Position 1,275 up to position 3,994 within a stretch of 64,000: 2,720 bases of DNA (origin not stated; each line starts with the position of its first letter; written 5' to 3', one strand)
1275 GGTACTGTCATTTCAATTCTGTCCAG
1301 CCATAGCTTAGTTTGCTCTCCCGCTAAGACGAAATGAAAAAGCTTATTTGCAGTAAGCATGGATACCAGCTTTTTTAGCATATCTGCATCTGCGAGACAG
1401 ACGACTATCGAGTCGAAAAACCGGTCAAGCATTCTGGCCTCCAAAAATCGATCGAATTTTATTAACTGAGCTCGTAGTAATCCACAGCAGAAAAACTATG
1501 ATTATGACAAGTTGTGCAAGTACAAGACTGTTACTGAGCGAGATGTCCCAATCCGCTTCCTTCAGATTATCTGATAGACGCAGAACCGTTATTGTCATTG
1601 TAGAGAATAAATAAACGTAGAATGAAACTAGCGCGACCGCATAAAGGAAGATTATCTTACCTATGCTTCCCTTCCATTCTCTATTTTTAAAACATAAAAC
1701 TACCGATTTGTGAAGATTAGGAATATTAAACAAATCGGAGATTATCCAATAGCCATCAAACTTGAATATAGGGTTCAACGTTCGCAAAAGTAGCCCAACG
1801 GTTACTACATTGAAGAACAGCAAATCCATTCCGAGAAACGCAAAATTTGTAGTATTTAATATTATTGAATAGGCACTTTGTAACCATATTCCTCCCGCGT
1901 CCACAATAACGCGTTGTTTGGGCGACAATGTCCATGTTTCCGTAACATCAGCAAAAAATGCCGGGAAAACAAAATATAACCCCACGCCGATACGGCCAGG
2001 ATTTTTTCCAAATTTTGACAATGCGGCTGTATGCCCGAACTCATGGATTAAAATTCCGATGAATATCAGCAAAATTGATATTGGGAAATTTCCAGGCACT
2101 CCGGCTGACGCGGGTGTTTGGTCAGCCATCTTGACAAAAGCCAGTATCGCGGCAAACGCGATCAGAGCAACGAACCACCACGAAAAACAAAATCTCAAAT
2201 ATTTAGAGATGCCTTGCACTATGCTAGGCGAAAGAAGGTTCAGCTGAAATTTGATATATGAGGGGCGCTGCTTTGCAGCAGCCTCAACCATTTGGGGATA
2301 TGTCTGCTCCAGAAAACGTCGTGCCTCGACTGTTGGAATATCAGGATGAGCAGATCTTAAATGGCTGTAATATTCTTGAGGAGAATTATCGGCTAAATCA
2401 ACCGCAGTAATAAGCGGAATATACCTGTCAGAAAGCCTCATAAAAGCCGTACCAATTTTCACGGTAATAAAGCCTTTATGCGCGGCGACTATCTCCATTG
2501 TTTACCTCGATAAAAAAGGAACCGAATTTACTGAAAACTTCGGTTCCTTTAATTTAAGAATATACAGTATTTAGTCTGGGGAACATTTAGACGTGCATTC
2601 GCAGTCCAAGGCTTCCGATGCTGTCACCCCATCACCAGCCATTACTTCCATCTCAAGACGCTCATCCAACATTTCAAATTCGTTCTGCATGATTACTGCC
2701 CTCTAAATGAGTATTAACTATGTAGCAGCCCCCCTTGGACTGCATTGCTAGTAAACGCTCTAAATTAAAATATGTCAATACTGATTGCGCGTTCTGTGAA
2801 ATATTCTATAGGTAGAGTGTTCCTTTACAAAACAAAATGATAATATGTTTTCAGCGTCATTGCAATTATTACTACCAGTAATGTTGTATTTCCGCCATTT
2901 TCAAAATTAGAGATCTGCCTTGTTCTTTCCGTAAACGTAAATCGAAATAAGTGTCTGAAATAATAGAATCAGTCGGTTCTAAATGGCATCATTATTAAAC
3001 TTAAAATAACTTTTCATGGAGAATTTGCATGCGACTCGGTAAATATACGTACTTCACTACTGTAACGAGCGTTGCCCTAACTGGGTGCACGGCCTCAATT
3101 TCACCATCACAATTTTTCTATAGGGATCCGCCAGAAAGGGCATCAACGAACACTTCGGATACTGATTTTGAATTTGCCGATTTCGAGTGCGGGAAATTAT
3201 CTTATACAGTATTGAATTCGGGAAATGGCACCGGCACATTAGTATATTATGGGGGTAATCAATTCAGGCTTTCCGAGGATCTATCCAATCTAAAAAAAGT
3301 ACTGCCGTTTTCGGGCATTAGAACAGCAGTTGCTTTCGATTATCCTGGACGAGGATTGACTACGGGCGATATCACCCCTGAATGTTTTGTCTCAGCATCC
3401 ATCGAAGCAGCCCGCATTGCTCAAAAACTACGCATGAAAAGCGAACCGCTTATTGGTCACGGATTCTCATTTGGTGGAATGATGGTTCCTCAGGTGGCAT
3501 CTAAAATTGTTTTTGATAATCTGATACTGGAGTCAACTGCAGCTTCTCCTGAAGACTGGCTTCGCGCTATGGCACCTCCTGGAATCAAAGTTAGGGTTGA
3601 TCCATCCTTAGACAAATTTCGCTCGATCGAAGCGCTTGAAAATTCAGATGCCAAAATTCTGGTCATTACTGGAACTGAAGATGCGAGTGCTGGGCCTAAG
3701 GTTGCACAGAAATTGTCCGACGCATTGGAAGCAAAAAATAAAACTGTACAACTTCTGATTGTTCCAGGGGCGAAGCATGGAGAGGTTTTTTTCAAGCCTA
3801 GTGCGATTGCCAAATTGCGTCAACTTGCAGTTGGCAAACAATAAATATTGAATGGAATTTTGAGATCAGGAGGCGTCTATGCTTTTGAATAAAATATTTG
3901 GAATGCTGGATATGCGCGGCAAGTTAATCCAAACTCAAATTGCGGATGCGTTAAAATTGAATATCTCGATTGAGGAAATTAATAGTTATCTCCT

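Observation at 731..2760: Unannotated Cys-rich precursor-like peptide, attenuator hairpin, M50-type membrane protease and unknown protein: an orphan RiPP/signal-peptide-like module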

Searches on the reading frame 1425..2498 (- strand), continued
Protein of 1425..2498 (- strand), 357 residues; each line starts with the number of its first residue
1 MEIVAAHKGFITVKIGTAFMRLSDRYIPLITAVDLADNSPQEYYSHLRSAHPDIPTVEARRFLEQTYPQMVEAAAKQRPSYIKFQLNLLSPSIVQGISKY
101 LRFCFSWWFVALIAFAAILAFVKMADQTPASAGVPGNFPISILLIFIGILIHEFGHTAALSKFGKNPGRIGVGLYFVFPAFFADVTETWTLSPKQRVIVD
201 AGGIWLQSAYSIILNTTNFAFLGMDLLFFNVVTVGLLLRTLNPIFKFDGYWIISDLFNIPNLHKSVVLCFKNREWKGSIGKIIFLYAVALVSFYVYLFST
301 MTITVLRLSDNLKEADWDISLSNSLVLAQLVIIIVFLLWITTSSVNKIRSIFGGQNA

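Call 32: find_encoding_contigs(protein=P0006, flank=8000, max_places=2)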
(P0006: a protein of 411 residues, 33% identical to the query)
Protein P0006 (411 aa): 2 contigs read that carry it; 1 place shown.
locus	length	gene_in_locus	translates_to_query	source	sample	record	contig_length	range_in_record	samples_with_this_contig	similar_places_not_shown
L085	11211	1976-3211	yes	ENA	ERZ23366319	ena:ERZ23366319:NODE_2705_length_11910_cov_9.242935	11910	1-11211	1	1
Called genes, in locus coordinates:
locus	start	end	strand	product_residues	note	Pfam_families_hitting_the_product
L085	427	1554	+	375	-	PF01963:TraB_PrgY_gumN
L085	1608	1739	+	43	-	-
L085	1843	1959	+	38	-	-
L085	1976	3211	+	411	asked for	-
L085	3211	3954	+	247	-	-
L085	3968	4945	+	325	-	PF03279:Lip_A_acyltrans (weak)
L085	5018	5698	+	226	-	-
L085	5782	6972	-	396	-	PF00109:ketoacyl-synt, PF00108:Thiolase_N (weak), PF02801:Ketoacyl-synt_C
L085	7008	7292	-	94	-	PF00550:PP-binding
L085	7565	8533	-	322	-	PF00849:PseudoU_synth_2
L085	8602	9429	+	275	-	PF13512:TPR_18, PF13428:TPR_14 (faint), PF13525:YfiO, PF13174:TPR_6 (faint), PF14559:TPR_19 (faint)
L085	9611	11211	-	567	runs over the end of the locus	PF00795:CN_hydrolase, PF02540:NAD_synthase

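Call 33: find_encoding_contigs(protein=P0003, flank=8000, max_places=2)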
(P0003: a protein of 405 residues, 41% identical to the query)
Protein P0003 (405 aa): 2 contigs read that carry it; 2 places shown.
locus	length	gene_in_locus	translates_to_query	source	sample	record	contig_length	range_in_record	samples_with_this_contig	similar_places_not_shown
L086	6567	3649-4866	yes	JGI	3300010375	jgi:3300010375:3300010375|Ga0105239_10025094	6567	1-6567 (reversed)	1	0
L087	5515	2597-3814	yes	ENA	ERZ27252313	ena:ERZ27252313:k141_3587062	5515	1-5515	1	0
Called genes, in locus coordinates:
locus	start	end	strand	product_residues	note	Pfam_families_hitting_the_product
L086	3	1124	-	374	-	?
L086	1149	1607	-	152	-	PF07022:Phage_CI_repr (faint), PF12844:HTH_19 (faint), PF13560:HTH_31 (weak), PF01381:HTH_3 (weak)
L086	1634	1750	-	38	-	-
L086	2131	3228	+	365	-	PF01963:TraB_PrgY_gumN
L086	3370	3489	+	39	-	-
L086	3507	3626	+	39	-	-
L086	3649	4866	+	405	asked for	-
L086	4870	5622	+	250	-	-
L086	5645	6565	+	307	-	?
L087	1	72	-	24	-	?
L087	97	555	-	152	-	PF07022:Phage_CI_repr (faint), PF12844:HTH_19 (faint), PF13560:HTH_31 (weak), PF01381:HTH_3 (weak)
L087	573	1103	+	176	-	-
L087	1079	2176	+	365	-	PF01963:TraB_PrgY_gumN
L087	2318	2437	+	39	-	-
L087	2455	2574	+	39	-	-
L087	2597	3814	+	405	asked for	-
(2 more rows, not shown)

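Call 59: predict_structure(alignment_id=A1)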
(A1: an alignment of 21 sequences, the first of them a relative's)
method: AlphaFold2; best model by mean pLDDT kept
length: 357 residues; sequences in the alignment: 21
mean_pLDDT: 78.8   pTM: 0.76
mean pLDDT of the five models: 78.8, 73.8, 72.7, 72.6, 71.1
residues with pLDDT >= 90: 83; 70-90: 210; 50-70: 60; < 50: 4
segments of 3 or more residues with pLDDT < 50: 355-357
pLDDT, mean of each block of 10 residues (from residue 1): 78 77 77 71 73 72 76 65 89 98 94 88 70 62 89 97 96 84 91 93 93 85 69 80 75 85 70 68 80 77 75 64 71 75 69 51
secondary structure, 60 per line:
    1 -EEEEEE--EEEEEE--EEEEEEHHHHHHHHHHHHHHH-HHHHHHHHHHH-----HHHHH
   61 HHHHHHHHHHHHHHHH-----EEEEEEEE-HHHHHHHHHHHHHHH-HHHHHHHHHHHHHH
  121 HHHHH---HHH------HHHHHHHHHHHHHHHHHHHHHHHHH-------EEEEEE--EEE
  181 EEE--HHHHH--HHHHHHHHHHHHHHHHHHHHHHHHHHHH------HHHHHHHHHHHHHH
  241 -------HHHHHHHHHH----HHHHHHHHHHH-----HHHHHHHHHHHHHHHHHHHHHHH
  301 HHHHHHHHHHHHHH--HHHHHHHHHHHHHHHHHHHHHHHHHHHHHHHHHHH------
elements in order: E2-7 E10-15 E18-23 H24-38 H40-50 H56-76 E82-89 H91-105 H107-125 H138-162 E170-175 E178-183 H186-190 H193-220 H227-240 H248-257 H262-272 H278-314 H317-351

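Call 62: fold_search(model_id=the predicted structure, library=pdb)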
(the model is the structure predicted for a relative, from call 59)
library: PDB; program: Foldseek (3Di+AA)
matches with E <= 10: 97; with E <= 0.001: 0
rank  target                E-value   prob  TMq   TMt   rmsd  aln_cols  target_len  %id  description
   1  8vjm_A                2.3e-02  0.99  0.29  0.35  16.2       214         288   16  SpoIVFB(E44Q variant):pro-sigmaK complex (released 2024-10-02)
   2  8fbi                  7.0e-01  0.21  0.22  0.27  23.7       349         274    8  Improving the secretion of designed protein assemblies through negative design of cryptic transmembrane domains (released 2023-03-22)
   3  8cwy_A                1.5e+00  0.10  0.19  0.16  21.7       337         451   11  Accurate computational design of genetically encoded 3D protein crystals (released 2023-11-01)
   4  9hhl_e                1.5e+00  0.03  0.12  0.07  25.2       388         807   11  Structure of Dynein-Dynactin-NuMA-LIS1 (released 2025-12-03)
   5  8dgp_A                1.6e+00  0.02  0.09  0.12  22.5       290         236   12  14-3-3 epsilon bound to phosphorylated PEAK3 (pS69) peptide (released 2023-06-07)
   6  8qt5_C                1.9e+00  0.02  0.10  0.12  22.3       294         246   11  Crystal structure of Arabidopsis thaliana 14-3-3 isoform lambda in complex with a phosphopeptide from the transcriptio (released 2023-10-25)
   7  2o98_B                2.0e+00  0.02  0.09  0.13  22.6       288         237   10  Structure of the 14-3-3 / H+-ATPase plant complex (released 2007-04-03)
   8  3qkt_A                2.2e+00  0.13  0.16  0.16   8.7       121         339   12  Rad50 ABC-ATPase with adjacent coiled-coil region in complex with AMP-PNP (released 2011-03-30)
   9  6xns_F                2.2e+00  0.10  0.24  0.26  27.7       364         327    8  C3_crown-05 (released 2020-12-23)
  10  8qt5_A                2.7e+00  0.02  0.09  0.12  21.8       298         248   11  Crystal structure of Arabidopsis thaliana 14-3-3 isoform lambda in complex with a phosphopeptide from the transcriptio (released 2023-10-25)
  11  8cws_A                2.8e+00  0.09  0.19  0.16  12.7       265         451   11  Accurate computational design of genetically encoded 3D protein crystals (released 2023-11-01)
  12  5kyj_B                2.8e+00  0.02  0.11  0.15  19.3       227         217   10  Brain penetrant liver X receptor (LXR) modulators based on a 2,4,5,6-tetrahydropyrrolo[3,4-c]pyrazole core (released 2016-09-21)
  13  4dx0_A                3.1e+00  0.02  0.09  0.13  22.5       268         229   11  Structure of the 14-3-3/PMA2 complex stabilized by a pyrazole derivative (released 2012-05-30)
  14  9cpb_6H               3.1e+00  0.02  0.11  0.10  40.8       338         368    9  Atomic model of bovine Fallopian tube cilia doublet microtubule (48-nm periodicity) (released 2024-10-30)
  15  8fbo_A                3.3e+00  0.09  0.18  0.24  14.2       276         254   10  Improving the secretion of designed protein assemblies through negative design of cryptic transmembrane domains (released 2023-03-22)
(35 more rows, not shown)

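Call 79: search_protein_families(library=padloc, proteins=[window:1425-2498:-], max_evalue=0.01)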
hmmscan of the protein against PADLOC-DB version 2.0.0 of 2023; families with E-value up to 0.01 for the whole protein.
window:1425-2498:- (357 aa): 0 families

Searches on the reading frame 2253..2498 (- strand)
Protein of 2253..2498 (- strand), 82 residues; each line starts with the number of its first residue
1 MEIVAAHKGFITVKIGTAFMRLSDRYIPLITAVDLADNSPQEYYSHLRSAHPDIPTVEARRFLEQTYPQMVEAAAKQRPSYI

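Call 70: search_solved_structures(query=A4, max_evalue=10, show_alignments=2)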
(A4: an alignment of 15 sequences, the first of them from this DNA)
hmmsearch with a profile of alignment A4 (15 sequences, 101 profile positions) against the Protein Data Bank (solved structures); distinct sequences matched with E-value up to 10: 20.
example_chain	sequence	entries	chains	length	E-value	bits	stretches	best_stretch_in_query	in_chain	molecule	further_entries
5sxy_A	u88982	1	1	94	0.077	16.3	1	12-66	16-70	Bifunctional coenzyme PQQ synthesis protein C/D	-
7oya_P2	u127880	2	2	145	0.37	14.1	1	52-98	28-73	40S ribosomal protein S15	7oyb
5vrd_D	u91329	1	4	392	0.44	13.9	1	12-65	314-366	Bifunctional coenzyme PQQ synthesis protein C/D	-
9q2t_PP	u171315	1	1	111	0.58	13.5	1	52-98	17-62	Small ribosomal subunit protein uS19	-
4x86_B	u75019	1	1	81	0.63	13.4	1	30-82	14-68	Large proline-rich protein BAG6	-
9q2m_PP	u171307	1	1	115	0.64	13.4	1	52-98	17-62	Small ribosomal subunit protein uS19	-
9y42_PP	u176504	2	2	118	0.68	13.3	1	52-98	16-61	40S ribosomal protein S15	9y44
27ah_A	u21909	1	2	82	0.7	13.2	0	58-89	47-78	De novo designed miniprotein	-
11kh_HH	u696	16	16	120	0.71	13.2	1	52-98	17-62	40S ribosomal protein S15 | uS19 | uS17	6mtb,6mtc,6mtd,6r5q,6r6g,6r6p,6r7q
3jag_PP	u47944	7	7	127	0.75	13.2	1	52-98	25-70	uS19 | ribosomal protein uS19 | 40S ribosomal protein S15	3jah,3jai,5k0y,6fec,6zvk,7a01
11hg_A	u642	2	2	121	0.75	13.1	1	52-98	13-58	Small ribosomal subunit protein uS19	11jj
6mte_PP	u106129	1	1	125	0.78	13.1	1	52-98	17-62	uS19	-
27ag_A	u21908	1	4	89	0.79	13.1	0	58-89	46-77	De novo designed miniprotein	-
11iq_A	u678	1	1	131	0.83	13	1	52-98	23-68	Small ribosomal subunit protein uS19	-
8bhf_Q3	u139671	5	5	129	0.84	13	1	52-98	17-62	40S ribosomal protein S15 | Small ribosomal subunit protein uS19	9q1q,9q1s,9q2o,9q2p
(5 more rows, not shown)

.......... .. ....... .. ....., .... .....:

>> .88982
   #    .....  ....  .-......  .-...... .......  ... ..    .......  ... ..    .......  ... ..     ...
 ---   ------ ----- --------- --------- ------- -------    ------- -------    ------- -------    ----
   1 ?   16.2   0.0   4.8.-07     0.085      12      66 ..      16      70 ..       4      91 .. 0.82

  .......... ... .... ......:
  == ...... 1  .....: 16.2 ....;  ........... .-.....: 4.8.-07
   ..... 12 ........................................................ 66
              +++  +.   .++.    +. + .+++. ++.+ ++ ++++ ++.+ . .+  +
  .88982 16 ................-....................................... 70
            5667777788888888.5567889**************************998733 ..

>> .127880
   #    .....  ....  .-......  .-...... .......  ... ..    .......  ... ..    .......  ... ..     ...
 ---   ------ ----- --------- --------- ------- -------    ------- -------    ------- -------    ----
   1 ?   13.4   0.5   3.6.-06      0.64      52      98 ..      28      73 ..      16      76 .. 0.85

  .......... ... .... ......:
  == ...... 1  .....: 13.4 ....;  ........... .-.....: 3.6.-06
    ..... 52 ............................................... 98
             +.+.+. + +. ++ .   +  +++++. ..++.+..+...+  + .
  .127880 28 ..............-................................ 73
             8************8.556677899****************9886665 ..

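Call 71: search_protein_families(library=pfam, alignment_id=A4, max_evalue=1)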
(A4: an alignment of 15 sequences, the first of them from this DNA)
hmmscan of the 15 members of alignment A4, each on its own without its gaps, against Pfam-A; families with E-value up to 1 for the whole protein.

A. member 1, seq(82 aa): 1 family
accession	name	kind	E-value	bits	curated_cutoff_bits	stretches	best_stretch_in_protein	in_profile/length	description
PF04328.18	Sel_put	-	0.16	12.6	25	1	41-67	23-49/61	Selenoprotein, putative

B. families by the number of members that match (of 15 scanned): 20 families
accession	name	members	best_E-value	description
PF05402.18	PqqD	5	0.0001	Coenzyme PQQ synthesis protein D (PqqD)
PF25432.1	FF_PRPF40A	2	0.0015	PRPF40A-like, FF domain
PF19956.5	EAD2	1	0.0011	Effector-associated domain 2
PF16365.12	EutK_C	1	0.0082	Ethanolamine utilization protein EutK C-terminus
PF08339.15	RTX_C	1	0.015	RTX C-terminal domain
PF13466.11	STAS_2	1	0.028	STAS domain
PF02697.20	VAPB_antitox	1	0.03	Putative antitoxin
PF18058.6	SbsC_C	1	0.036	SbsC C-terminal domain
PF21128.4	MCM4_WHD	1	0.061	MCM4, winged helix domain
PF19785.4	UPF0738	1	0.063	Family of unknown function (UPF0738)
PF25227.1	DUF7845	1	0.063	Domain of unknown function (DUF7845)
PF21680.2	GIDA_C_1st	1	0.094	tRNA modifying enzyme MnmG/GidA C-terminal helical domain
PF04233.19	Phage_Mu_F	1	0.1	Phage Mu protein F like protein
PF04545.22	Sigma70_r4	1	0.12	Sigma-70, region 4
PF07704.17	PSK_trans_fac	1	0.13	Rv0623-like transcription factor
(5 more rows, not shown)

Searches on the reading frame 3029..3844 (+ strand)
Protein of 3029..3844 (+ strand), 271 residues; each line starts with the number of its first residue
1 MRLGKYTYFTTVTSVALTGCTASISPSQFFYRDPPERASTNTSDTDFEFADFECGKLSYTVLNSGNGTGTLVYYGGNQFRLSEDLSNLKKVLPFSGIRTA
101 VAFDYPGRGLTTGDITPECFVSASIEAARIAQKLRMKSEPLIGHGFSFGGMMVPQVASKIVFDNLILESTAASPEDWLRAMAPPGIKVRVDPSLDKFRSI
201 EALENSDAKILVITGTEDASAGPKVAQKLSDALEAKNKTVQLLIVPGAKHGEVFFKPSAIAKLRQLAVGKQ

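Call 3: search_protein_families(library=pfam, proteins=[window:3029-3844:+], max_evalue=0.1)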
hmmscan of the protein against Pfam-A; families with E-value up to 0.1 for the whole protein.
window:3029-3844:+ (271 aa): 7 families
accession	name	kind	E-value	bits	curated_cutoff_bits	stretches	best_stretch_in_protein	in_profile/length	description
PF00326.27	Peptidase_S9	-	6.8e-09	36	22.6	1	131-251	56-188/213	Prolyl oligopeptidase family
PF12697.13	Abhydrolase_6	-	6.7e-07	30.6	26.3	1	99-183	29-105/217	Alpha/beta hydrolase family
PF01738.24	DLH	-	2.1e-05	24.7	21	1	174-258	129-192/217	Dienelactone hydrolase family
PF00561.26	Abhydrolase_1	-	0.0037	17.4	25.8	0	97-178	27-113/245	alpha/beta hydrolase fold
PF08386.16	Abhydrolase_4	-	0.0095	16.5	21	1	204-256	31-78/103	TAP-like protein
PF12146.15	Hydrolase_4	-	0.011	15.4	27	0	204-250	188-232/239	Serine aminopeptidase, S33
PF07519.17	Tannase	-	0.069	12.4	29.8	1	93-264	256-433/490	Tannase and feruloyl esterase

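Call 4: search_protein_families(library=ncbifam, proteins=[window:3029-3844:+], max_evalue=0.1)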
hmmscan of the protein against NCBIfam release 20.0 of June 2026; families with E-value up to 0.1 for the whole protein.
window:3029-3844:+ (271 aa): 6 families
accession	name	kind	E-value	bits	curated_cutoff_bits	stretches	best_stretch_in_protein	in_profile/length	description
NF051488.1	bifunc_PcaDC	exception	0.0014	17.8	390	1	196-263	182-245/375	bifunctional 3-oxoadipate enol-lactonase/4-carboxymuconolactone decarboxylase PcaDC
NF051487.1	bifunc_PcaCD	exception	0.0016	17.6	430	0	200-262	347-405/413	bifunctional 4-carboxymuconolactone decarboxylase/3-oxoadipate enol-lactonase PcaCD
NF045945.1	ProImpepLactob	equivalog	0.024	14.1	400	0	193-235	220-261/293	proline iminopeptidase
NF011457.0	PRK14875.1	equivalog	0.025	13.5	307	0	96-159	157-218/372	acetoin dehydrogenase dihydrolipoyllysine-residue acetyltransferase subunit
TIGR02427.1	protocat_pcaD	equivalog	0.052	12.9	255.85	0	201-235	187-221/251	3-oxoadipate enol-lactonase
NF005262.1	PRK06765.1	equivalog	0.092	11.7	450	0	201-248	297-344/366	E22 family MetX-like putative esterase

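Call 79: search_protein_families(library=padloc, proteins=[window:3029-3844:+], max_evalue=0.01)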
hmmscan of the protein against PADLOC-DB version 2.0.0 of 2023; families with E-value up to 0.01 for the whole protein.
window:3029-3844:+ (271 aa): 0 families
